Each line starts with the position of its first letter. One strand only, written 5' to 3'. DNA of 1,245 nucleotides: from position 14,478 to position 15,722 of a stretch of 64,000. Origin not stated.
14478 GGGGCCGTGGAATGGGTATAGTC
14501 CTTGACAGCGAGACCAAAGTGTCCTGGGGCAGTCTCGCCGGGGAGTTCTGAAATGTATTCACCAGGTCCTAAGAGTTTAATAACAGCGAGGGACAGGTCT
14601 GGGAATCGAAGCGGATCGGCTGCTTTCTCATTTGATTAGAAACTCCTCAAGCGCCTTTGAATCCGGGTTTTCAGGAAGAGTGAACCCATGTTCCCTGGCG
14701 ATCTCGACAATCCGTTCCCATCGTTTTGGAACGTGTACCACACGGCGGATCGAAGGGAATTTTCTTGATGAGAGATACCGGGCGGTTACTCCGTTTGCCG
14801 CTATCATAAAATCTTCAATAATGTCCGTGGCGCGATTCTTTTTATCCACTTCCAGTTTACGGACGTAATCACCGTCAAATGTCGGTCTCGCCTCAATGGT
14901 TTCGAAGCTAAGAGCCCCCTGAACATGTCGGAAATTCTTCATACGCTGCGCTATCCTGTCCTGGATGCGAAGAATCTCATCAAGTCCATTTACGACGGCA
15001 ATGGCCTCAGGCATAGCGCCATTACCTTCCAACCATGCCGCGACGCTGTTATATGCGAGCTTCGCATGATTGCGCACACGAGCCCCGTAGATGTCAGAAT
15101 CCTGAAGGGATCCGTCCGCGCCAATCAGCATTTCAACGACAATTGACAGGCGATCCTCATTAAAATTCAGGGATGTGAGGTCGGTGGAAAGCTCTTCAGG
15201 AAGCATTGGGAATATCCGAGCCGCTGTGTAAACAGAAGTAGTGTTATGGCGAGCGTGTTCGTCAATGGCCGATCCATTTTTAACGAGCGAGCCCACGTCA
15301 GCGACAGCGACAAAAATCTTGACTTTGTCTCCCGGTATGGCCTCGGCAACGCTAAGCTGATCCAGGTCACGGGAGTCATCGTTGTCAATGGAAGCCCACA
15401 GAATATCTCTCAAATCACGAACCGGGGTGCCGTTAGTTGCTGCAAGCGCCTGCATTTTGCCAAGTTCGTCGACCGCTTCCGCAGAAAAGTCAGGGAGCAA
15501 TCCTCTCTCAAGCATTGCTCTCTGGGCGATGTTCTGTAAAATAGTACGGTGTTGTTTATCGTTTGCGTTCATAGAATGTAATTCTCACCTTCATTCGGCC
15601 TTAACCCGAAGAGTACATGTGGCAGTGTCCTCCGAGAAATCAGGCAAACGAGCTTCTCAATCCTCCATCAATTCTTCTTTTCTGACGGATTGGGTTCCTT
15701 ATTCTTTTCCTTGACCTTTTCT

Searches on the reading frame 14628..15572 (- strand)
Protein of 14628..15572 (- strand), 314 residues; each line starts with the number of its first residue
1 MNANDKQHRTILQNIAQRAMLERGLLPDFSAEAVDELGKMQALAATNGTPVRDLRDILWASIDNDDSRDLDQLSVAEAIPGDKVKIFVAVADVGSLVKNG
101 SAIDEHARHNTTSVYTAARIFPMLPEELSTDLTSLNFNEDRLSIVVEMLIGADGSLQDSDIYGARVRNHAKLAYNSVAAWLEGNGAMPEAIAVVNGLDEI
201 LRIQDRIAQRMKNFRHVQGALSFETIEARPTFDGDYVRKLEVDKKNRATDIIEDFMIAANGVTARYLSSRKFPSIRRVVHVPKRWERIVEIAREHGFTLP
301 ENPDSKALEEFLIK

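Call 25: search_protein_families(library=pfam, proteins=[window:14628-15572:-], max_evalue=0.01)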
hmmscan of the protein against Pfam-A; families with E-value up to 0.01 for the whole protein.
window:14628-15572:- (314 aa): 1 family
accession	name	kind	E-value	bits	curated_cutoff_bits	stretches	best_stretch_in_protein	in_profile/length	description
PF00773.25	RNB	-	9.8e-59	199.7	29.3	1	52-299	2-243/326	RNB domain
